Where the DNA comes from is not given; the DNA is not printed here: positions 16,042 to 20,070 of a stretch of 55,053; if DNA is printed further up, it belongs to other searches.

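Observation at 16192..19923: MtrC/OmcA-style 5+5 decaheme surface lipoprotein fused to a collagen-like stalk in a putative myxobacterium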

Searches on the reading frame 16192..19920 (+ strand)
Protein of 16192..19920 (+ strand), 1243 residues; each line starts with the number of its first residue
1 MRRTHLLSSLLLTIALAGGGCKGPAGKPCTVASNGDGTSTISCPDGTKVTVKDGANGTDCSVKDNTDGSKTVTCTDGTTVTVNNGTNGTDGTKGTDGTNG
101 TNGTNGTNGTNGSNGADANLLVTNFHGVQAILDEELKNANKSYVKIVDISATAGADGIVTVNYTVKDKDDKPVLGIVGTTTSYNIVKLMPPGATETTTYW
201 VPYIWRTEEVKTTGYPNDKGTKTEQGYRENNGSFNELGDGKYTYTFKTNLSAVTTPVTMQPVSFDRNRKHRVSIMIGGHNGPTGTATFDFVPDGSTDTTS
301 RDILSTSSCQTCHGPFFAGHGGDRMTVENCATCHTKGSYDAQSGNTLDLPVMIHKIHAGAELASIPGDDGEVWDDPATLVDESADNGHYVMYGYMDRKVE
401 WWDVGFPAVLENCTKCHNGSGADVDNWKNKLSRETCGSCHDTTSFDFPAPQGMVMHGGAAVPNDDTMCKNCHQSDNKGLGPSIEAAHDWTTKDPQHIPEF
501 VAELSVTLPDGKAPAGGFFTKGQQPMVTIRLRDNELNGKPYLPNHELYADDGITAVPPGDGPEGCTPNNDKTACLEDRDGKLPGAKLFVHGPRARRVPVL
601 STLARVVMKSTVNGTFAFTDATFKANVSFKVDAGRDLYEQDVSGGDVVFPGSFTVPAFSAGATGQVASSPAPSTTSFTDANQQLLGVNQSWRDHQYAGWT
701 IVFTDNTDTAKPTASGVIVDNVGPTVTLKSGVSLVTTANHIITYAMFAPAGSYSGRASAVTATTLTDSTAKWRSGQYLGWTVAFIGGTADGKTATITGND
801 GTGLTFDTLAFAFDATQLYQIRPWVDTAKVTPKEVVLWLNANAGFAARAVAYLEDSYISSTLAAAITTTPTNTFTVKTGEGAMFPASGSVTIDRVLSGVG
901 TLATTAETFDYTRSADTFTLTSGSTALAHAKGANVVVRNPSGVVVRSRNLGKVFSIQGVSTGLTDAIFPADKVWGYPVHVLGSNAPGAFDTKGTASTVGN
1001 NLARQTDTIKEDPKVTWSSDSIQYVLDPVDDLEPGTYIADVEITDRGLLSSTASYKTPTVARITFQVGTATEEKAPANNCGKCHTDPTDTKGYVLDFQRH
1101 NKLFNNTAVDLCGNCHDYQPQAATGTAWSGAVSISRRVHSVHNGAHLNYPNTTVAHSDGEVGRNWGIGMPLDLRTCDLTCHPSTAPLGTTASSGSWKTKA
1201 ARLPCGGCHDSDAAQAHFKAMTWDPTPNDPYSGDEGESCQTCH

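Call 4: search_protein_families(library=pfam, proteins=[window:16192-19920:+], max_evalue=1)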
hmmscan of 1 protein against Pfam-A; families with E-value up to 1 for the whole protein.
window:16192-19920:+ (1243 aa): 13 families
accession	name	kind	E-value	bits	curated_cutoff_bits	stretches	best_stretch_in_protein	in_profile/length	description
PF22113.1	Mtrc-MtrF_II-IV_dom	-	5e-31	108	30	2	301-476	1-167/176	Outer membrane cytochrome MtrC/MtrF-like, domains II/IV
PF14522.11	Cytochrome_C7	-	2.8e-14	53.1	24.8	5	411-473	14-67/67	Cytochrome c7 and related cytochrome c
PF14537.11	Cytochrom_c3_2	-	2.5e-08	34.7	25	2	412-475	8-67/79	Cytochrome c3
PF02085.21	Cytochrom_CIII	-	7.7e-08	33.1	22.9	2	412-476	32-86/101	Class III cytochrome C family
PF09699.15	Paired_CXXCH_1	-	2.7e-05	24.2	20.6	2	411-443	6-39/41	Doubled CXXCH motif (Paired_CXXCH_1)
PF22112.2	OmcA-like_N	-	3.5e-05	24.2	27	1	232-293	106-163/167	OmcA-like N-terminal domain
PF22111.2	MtrC-MtrF_N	-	0.00014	22.2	27.7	1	155-256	4-87/126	Decaheme cytochrome c component MtrC/MtrF N-terminal domain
PF07202.18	Tcp10_C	-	0.00039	20.4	36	1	35-51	1-17/35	T-complex protein 10 C-terminus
PF01391.23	Collagen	-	0.00047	20.3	27.2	1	85-115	22-52/60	Collagen triple helix repeat (20 copies)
PF19079.5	CFSR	-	0.0026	18.4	27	2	30-59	10-43/49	Collagen-flanked surface repeat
PF23580.1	Znf_XAF1_N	-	0.35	10.8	27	0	463-473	3-13/30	XIAP-associated factor 1-like, N-terminal zinc finger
PF00034.26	Cytochrom_C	-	0.48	12.2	21.3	1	466-504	10-51/90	Cytochrome c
PF02736.25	Myosin_N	-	0.54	10.6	27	0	60-83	18-41/45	Myosin N-terminal SH3-like domain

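Call 5: search_protein_families(library=ncbifam, proteins=[window:16192-19920:+], max_evalue=1)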
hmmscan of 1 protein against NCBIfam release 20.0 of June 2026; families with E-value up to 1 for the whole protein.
window:16192-19920:+ (1243 aa): 10 families
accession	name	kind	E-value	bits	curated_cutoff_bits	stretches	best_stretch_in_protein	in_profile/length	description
TIGR03507.1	decahem_SO1788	subfamily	2e-79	267.8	209.3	2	155-477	4-307/672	OmcA/MtrC family decaheme c-type cytochrome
TIGR03508.1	decahem_SO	subfamily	1.2e-06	28.2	192.2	2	408-473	187-249/258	DmsE family decaheme c-type cytochrome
TIGR04203.1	RPT_S_cricet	repeat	1.6e-05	24.9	60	1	29-57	4-37/38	TIGR04203-type repeat-containing surface protein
NF038329.2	gly_rich_SclB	equivalog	0.00072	18.6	325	1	21-117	217-312/442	LPXTG-anchored collagen-like adhesin Scl2/SclB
TIGR01905.1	paired_CXXCH_1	subfamily_domain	0.011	15.7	25.2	1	410-443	6-39/41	doubled CXXCH domain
NF038313.3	HisXaaSer_A4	exception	0.012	16.5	55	1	79-115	48-88/93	His-Xaa-Ser repeat protein HxsA4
NF040971.1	cytc_ExtS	equivalog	0.018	14.3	100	1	412-510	41-132/262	selenite/tellurite reduction operon c-type cytochrome lipoprotein ExtS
TIGR03153.1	cytochr_NrfH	equivalog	0.053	13.6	134.2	1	408-443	100-136/138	cytochrome c nitrite reductase small subunit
NF045713.1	CxxCH_16_HmcA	equivalog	0.17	10.4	400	2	410-479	318-393/541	sulfate respiration complex hexadecaheme cytochrome HmcA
NF045930.1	Cytc6PetJCyano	equivalog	0.19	11.7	135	0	322-347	31-56/110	cytochrome c6 PetJ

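Call 6: search_solved_structures(query=window:16192-19920:+, max_evalue=1, show_alignments=3)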
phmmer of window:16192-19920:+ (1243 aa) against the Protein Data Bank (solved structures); distinct sequences matched with E-value up to 1: 4.
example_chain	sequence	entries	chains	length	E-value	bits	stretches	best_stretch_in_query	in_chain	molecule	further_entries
4lmh_A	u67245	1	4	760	3.1e-25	91.5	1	145-442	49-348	Extracellular iron oxide respiratory system surface decaheme cytochrome c component OmcA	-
3ucp_A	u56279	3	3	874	1e-15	60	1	237-441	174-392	UndA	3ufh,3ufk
7kbj_B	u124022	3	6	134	0.3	12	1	6-86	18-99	Glucosidase 2 subunit beta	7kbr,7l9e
4rkm_A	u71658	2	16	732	0.89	10.5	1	303-341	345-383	MccA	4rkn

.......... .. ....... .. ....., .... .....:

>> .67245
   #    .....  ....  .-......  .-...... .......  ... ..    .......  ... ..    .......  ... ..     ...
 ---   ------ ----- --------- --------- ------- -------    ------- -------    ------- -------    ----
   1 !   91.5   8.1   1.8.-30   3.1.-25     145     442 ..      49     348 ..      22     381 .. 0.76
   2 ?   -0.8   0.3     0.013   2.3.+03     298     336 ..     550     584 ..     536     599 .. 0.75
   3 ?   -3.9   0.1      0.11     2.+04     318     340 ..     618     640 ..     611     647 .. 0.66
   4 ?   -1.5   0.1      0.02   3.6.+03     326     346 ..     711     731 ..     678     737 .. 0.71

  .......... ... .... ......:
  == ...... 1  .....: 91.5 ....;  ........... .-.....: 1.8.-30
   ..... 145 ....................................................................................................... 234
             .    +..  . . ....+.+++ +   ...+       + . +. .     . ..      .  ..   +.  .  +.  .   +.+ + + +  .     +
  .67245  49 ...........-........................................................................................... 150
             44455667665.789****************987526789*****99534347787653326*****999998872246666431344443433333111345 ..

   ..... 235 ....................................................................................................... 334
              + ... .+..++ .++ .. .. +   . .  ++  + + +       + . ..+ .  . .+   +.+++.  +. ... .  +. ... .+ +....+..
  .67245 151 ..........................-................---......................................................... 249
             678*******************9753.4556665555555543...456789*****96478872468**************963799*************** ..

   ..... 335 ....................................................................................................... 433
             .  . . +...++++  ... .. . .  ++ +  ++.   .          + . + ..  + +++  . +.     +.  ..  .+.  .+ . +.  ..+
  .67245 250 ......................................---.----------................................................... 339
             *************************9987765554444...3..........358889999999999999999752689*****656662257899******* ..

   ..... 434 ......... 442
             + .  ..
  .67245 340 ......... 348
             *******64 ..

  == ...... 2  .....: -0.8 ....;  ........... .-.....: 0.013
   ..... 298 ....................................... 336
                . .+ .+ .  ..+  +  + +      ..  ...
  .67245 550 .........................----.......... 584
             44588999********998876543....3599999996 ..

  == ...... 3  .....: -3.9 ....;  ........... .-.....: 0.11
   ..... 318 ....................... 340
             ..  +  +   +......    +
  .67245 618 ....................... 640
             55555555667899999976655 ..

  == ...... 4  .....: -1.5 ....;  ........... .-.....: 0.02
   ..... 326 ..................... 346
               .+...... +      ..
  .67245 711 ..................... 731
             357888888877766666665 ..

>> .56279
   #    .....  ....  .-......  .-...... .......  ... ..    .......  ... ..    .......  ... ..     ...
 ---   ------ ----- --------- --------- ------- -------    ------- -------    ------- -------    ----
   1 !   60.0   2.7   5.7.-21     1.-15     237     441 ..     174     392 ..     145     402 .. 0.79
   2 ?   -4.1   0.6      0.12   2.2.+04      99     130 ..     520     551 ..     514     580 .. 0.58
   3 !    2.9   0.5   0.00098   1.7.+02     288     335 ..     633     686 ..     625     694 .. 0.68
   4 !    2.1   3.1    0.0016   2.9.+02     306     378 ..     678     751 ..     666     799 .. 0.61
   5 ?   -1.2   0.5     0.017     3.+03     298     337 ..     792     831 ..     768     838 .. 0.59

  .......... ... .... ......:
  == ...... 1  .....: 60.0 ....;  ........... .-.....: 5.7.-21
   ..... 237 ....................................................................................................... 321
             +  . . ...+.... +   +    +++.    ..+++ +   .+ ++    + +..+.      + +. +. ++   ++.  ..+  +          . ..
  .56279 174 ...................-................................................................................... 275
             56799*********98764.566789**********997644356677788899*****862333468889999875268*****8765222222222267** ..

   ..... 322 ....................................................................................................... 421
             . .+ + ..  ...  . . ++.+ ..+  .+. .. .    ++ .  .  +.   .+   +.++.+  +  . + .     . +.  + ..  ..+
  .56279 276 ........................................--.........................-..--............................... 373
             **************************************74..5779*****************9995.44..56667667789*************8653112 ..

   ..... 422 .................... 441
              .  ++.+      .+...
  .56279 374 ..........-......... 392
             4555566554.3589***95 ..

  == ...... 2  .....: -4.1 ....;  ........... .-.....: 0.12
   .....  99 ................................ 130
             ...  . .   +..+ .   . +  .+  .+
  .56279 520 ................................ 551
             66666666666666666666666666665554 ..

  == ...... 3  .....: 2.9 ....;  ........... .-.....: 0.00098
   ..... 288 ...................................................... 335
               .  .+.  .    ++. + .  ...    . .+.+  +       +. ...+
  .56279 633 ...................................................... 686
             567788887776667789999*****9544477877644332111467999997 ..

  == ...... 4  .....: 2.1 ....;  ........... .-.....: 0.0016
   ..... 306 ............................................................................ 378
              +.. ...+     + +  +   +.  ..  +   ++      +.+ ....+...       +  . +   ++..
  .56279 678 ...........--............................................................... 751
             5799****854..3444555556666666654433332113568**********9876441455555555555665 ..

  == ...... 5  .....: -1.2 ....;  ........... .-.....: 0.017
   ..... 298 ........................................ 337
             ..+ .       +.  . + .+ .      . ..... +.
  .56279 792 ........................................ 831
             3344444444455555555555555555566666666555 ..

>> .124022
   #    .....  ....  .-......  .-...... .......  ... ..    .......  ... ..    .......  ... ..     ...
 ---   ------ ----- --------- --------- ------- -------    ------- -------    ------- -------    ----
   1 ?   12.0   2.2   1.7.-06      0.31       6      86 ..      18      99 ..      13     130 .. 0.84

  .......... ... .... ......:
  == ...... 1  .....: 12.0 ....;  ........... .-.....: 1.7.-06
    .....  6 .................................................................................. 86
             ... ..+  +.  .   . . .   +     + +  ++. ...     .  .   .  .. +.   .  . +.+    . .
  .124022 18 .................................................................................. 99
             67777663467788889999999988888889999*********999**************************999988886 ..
